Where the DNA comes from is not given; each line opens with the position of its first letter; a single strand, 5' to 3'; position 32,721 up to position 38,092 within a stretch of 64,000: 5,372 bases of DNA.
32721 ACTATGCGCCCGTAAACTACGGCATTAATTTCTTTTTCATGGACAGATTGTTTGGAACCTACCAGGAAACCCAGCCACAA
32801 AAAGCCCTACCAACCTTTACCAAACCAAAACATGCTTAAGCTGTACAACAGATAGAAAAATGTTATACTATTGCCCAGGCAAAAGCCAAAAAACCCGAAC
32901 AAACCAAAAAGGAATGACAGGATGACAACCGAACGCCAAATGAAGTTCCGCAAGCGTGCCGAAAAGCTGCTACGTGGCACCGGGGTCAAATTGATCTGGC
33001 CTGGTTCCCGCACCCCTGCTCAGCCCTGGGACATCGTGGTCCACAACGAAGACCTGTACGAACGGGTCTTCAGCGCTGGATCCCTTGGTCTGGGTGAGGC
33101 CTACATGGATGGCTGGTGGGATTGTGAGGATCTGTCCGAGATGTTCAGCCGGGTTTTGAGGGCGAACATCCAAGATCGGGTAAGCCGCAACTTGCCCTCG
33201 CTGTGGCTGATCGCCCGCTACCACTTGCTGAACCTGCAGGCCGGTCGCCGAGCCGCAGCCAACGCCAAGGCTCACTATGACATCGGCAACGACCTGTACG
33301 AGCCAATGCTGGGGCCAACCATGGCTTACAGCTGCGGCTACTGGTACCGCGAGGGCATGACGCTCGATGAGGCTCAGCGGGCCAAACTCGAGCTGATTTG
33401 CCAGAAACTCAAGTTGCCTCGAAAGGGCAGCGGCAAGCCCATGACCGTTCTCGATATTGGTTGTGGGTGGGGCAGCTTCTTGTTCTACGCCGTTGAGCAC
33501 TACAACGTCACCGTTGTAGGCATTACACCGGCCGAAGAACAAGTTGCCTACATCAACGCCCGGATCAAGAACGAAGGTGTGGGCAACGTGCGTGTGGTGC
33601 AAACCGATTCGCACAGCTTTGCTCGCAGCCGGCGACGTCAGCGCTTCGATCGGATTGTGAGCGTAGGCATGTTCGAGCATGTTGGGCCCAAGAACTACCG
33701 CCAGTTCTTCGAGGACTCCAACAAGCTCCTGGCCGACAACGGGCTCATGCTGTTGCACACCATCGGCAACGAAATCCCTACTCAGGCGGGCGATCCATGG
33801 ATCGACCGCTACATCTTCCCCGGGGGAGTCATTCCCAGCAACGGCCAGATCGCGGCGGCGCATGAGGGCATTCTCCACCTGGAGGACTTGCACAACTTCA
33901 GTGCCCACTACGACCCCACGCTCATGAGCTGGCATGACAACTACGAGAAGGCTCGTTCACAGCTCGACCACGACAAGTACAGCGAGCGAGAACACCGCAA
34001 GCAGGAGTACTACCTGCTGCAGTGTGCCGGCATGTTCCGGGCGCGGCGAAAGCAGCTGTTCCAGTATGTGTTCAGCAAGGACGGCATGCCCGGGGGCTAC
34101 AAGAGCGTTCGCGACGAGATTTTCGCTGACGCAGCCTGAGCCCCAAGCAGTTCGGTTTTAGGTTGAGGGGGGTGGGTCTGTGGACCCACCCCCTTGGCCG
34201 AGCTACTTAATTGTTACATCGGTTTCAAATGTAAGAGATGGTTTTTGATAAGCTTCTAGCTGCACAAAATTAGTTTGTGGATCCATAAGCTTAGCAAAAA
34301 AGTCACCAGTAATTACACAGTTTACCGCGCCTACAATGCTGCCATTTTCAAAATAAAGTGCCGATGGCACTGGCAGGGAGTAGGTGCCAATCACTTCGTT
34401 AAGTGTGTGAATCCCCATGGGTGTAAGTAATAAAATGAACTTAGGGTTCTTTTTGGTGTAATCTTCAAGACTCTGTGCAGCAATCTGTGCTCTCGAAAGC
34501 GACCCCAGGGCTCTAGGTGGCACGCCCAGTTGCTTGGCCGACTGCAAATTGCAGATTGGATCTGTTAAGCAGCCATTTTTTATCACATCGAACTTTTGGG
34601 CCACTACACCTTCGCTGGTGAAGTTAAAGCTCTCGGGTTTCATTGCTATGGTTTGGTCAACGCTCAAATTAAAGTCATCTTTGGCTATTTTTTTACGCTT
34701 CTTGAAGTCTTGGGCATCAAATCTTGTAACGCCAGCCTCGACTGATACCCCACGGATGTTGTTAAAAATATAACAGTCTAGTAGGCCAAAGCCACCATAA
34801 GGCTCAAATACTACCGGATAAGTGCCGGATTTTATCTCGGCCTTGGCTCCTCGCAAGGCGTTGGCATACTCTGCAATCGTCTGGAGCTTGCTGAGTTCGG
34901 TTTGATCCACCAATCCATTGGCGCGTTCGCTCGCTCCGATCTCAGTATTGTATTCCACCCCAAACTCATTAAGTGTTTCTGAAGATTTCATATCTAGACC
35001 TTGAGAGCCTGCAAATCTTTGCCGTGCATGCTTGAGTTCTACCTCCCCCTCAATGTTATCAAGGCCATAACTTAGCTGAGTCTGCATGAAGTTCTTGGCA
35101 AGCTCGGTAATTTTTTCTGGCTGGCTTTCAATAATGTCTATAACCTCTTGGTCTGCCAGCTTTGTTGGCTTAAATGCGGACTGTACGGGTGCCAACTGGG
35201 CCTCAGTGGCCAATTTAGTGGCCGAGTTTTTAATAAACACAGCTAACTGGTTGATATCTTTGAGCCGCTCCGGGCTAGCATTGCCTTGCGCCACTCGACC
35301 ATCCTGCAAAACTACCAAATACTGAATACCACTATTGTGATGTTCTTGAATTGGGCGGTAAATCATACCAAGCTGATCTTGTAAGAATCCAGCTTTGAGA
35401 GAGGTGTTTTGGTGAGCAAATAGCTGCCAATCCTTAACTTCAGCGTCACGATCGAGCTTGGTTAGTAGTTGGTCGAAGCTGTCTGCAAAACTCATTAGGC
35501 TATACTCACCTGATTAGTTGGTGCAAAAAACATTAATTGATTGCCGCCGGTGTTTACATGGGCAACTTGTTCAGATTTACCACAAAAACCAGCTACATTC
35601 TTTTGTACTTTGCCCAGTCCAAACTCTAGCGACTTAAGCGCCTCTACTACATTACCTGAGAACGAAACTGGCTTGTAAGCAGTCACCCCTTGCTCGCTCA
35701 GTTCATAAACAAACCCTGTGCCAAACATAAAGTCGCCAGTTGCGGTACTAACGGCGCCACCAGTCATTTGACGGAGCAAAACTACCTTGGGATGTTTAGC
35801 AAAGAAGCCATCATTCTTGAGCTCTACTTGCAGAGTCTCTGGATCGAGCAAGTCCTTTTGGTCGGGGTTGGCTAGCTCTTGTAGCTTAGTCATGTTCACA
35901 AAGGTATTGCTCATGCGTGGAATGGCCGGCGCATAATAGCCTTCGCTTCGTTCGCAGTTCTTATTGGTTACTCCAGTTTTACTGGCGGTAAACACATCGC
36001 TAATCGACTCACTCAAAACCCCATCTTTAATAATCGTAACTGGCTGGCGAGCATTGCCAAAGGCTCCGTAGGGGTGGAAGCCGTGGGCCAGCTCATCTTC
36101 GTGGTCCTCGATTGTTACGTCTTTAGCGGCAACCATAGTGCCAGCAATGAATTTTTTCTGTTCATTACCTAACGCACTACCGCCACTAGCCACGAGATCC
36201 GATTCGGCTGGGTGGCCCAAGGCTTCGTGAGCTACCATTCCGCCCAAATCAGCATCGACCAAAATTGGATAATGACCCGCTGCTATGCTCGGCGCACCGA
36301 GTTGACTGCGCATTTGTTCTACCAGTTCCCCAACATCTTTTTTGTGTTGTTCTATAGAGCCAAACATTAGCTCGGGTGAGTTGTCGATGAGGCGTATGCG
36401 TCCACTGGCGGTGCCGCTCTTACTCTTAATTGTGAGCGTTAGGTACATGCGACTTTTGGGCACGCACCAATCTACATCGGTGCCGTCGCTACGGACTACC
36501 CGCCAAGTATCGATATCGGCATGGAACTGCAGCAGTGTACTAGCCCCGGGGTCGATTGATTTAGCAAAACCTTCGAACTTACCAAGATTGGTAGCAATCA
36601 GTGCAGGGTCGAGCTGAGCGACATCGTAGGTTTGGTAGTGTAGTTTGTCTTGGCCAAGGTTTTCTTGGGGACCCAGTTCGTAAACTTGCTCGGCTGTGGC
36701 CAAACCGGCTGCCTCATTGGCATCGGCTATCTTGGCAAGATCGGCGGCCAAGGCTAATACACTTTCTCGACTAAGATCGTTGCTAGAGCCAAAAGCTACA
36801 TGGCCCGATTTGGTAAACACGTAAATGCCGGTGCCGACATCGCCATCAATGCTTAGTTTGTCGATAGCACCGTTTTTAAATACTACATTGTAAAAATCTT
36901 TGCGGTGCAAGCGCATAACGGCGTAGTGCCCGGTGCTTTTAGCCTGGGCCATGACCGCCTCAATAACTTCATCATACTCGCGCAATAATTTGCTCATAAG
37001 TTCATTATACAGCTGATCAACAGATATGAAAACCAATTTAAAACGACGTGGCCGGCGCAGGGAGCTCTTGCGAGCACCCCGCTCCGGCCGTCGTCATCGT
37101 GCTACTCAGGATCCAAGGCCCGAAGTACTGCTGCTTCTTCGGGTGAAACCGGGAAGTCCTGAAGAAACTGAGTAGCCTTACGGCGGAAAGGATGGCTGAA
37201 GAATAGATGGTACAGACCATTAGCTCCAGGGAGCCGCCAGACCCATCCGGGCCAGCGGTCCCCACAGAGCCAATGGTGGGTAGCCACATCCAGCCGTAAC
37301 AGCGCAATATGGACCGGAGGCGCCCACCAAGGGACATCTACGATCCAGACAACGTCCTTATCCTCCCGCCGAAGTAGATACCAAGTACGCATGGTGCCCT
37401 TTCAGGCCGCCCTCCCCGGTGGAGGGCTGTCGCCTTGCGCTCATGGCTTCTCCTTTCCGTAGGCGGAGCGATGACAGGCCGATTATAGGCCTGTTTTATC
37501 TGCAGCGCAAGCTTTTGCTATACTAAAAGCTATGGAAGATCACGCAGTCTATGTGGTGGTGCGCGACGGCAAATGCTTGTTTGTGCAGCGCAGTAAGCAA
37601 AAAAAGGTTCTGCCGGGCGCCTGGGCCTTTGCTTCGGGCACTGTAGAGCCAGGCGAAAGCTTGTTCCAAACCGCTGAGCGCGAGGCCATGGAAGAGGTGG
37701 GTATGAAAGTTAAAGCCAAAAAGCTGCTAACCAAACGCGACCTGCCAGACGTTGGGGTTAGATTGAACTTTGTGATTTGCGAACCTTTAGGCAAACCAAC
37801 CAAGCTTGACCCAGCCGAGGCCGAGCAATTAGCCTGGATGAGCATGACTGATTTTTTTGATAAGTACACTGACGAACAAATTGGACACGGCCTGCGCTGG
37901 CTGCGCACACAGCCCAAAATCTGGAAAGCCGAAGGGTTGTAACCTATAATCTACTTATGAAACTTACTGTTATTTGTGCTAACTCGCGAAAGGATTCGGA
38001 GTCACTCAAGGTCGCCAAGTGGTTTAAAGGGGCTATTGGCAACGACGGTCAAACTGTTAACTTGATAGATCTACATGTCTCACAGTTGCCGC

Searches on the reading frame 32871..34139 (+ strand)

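Call 28: search_protein_families(library=pfam, proteins=[window:32871-34139:+], max_evalue=0.01)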
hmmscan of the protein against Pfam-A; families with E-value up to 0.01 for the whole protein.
window:32871-34139:+ (422 aa): 11 families
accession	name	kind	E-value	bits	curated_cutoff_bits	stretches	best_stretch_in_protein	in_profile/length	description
PF02353.26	CMAS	-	6.1e-78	262.3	27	1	126-398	4-272/273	Mycolic acid cyclopropane synthetase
PF13649.12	Methyltransf_25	-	3e-16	60.3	27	1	193-291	1-97/97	Methyltransferase domain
PF13489.12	Methyltransf_23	-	3.2e-12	46.9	27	1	187-302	20-123/164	Methyltransferase domain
PF08242.18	Methyltransf_12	-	5.3e-12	46.8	30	1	194-292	1-97/98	Methyltransferase domain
PF08241.18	Methyltransf_11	-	8e-12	46.1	21.2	1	194-294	1-94/95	Methyltransferase domain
PF13847.12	Methyltransf_31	-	4.2e-10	39.9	27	1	189-299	3-113/145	Methyltransferase domain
PF02390.23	Methyltransf_4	-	1.6e-06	28.2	24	1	192-262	4-76/173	Putative methyltransferase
PF01728.25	FtsJ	-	2.8e-05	24.5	24.1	1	172-253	8-81/181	FtsJ-like methyltransferase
PF03848.20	TehB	-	0.00032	20.6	20.4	1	189-282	30-119/193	Tellurite resistance protein TehB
PF05175.20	MTS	-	0.00065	19.8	23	1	191-295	33-138/170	Methyltransferase small domain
PF08003.17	Methyltransf_9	-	0.0017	17.9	23.8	1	190-270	116-194/315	Protein of unknown function (DUF1698)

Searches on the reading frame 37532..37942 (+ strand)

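Call 62: search_protein_families(library=pfam, proteins=[window:37532-37942:+], max_evalue=0.001)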
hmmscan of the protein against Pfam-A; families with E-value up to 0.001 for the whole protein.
window:37532-37942:+ (136 aa): 2 families
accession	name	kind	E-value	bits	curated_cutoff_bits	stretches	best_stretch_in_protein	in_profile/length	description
PF00293.34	NUDIX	-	3.4e-19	69.6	21.1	1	5-119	5-129/134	NUDIX domain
PF14815.12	NUDIX_4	-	2.1e-07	31.2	35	1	6-112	2-101/113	NUDIX domain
